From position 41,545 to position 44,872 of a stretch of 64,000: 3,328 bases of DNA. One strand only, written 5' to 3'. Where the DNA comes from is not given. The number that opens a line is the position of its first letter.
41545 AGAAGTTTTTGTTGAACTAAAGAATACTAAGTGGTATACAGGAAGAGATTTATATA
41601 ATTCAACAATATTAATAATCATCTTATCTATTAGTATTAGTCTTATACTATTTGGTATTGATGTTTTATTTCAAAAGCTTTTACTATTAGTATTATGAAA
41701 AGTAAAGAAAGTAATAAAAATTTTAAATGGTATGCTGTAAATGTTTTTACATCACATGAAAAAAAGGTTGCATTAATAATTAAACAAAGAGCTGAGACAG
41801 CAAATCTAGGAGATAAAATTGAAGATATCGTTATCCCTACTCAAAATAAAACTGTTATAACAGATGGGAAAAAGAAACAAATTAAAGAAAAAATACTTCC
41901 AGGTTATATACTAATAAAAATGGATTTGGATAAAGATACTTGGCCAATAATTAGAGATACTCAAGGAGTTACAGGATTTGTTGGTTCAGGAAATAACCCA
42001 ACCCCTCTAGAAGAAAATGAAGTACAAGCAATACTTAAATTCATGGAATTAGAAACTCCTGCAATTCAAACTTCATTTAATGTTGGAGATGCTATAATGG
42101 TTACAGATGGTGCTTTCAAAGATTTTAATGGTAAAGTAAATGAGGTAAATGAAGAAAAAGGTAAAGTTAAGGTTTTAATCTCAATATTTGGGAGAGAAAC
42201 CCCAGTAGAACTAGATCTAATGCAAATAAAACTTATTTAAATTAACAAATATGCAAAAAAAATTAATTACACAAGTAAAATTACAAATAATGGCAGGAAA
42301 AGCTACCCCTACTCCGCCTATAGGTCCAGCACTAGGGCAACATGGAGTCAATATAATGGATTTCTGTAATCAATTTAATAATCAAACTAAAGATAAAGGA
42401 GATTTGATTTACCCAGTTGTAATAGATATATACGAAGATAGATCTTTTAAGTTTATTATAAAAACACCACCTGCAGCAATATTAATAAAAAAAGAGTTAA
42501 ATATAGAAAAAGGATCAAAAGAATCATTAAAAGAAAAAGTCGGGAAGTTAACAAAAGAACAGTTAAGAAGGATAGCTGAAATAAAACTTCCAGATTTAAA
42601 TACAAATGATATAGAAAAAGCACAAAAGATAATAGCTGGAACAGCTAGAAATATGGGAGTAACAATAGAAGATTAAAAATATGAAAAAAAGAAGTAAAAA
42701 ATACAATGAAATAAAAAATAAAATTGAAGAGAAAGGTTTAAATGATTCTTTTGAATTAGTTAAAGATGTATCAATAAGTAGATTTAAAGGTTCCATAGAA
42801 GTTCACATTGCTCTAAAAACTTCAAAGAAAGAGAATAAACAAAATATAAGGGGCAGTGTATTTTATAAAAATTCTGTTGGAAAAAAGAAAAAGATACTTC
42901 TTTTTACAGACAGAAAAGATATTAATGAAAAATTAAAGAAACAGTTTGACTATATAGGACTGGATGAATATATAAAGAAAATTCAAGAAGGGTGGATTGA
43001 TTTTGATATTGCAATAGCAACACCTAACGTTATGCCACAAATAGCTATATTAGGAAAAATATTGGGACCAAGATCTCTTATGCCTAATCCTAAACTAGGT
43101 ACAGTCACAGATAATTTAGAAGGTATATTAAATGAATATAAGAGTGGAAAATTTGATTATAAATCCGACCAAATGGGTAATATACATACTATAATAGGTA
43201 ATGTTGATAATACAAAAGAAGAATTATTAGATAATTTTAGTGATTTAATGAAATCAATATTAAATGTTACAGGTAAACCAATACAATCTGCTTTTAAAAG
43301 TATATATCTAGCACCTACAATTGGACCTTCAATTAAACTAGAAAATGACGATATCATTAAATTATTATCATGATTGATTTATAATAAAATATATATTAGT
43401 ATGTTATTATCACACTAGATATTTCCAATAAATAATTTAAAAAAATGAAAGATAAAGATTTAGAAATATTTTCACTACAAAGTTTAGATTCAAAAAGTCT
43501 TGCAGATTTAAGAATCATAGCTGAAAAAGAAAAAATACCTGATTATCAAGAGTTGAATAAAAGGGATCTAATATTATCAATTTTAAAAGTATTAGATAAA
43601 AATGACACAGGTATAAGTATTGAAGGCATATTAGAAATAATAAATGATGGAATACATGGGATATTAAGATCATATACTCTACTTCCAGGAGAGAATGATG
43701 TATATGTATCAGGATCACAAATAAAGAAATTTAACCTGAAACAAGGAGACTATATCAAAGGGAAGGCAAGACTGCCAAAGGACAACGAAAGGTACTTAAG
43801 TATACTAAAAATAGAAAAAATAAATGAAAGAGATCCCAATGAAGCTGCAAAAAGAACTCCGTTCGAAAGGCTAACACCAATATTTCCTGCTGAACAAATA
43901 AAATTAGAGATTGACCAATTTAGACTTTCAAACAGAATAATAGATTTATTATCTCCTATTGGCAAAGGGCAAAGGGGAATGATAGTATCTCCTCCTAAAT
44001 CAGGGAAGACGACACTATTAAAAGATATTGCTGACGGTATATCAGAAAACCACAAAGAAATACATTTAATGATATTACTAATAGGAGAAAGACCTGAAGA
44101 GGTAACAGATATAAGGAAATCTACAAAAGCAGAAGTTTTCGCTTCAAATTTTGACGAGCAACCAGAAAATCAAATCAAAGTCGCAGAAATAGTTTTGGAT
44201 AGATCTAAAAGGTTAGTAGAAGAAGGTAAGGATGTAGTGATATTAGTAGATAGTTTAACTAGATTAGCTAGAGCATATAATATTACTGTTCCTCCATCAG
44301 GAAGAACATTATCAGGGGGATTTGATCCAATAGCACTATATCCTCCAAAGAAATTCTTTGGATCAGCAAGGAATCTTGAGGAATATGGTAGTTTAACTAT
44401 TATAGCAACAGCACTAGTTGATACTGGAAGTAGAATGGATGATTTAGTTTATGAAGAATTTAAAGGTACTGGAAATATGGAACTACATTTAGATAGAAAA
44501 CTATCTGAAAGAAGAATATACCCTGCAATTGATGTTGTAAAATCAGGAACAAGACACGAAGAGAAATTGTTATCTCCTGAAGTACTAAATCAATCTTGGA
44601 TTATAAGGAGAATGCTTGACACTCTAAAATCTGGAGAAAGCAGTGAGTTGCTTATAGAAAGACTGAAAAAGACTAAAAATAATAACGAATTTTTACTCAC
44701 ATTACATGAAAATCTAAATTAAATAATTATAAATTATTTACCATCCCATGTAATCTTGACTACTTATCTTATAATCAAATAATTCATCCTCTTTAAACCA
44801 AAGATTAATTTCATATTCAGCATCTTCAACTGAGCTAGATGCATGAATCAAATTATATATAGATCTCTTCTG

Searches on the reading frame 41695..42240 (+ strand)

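Call 15: search_protein_families(library=pfam, proteins=[window:41695-42240:+], max_evalue=0.01)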
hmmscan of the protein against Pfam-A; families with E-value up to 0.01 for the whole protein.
window:41695-42240:+ (181 aa): 2 families
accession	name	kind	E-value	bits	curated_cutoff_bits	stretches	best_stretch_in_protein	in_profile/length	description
PF02357.24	NusG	-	1.6e-25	89.8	22.2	1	11-113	2-92/93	Transcription termination factor nusG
PF00467.35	KOW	-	1.1e-06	28.6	22.3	1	130-160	1-31/32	KOW motif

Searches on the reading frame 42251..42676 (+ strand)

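Call 15: search_protein_families(library=pfam, proteins=[window:42251-42676:+], max_evalue=0.01)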
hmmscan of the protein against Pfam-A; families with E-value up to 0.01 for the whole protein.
window:42251-42676:+ (141 aa): 3 families
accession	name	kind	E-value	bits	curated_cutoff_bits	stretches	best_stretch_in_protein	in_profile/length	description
PF03946.19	Ribosomal_L11_N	-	1.8e-27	95.3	32.9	1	9-66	1-58/58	Ribosomal protein L11, N-terminal domain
PF00298.24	Ribosomal_L11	-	1.2e-26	93.3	21.4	1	71-139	1-69/69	Ribosomal protein L11, RNA binding domain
PF03744.18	BioW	-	0.0099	15.9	25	0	77-138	32-93/239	6-carboxyhexanoate--CoA ligase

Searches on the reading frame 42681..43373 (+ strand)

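Call 15: search_protein_families(library=pfam, proteins=[window:42681-43373:+], max_evalue=0.01)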
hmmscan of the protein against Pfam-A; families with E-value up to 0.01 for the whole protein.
window:42681-43373:+ (230 aa): 1 family
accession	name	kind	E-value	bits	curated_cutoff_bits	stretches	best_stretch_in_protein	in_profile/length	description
PF00687.26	Ribosomal_L1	-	5.9e-44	150.4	32.2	1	30-216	4-198/198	Ribosomal protein L1p/L10e family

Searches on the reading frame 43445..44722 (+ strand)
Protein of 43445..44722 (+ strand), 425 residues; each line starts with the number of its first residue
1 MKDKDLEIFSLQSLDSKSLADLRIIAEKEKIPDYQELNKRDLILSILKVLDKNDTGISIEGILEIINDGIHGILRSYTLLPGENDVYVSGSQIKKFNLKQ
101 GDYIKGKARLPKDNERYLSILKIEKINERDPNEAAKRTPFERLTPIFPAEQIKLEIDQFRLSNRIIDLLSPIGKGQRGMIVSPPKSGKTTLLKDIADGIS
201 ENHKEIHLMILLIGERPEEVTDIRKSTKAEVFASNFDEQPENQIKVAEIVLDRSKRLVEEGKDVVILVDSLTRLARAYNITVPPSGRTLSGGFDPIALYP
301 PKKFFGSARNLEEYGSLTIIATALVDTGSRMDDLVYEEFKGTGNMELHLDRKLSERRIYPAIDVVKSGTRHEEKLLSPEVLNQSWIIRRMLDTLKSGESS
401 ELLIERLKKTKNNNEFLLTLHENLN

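Call 14: search_protein_families(library=pfam, proteins=[window:43445-44722:+], max_evalue=0.01)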
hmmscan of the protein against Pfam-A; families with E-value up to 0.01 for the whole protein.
window:43445-44722:+ (425 aa): 5 families
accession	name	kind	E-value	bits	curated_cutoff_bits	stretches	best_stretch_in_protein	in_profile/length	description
PF00006.31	ATP-synt_ab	-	4.2e-27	95.6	29.5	1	164-367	3-211/213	ATP synthase alpha/beta family, nucleotide-binding domain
PF07497.18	Rho_RNA_bind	-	3e-25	88.2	27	1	60-131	2-72/73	Rho termination factor, RNA-binding domain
PF07498.18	Rho_N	-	2.2e-07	31.2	24.9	1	14-52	2-40/43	Rho termination factor, N-terminal domain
PF01637.24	ATPase_2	-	0.00012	22.4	33.2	1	183-275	28-123/225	ATPase domain predominantly from Archaea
PF19568.5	Spore_III_AA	-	0.0011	18.6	27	1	174-207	143-176/306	Sporulation stage III, protein AA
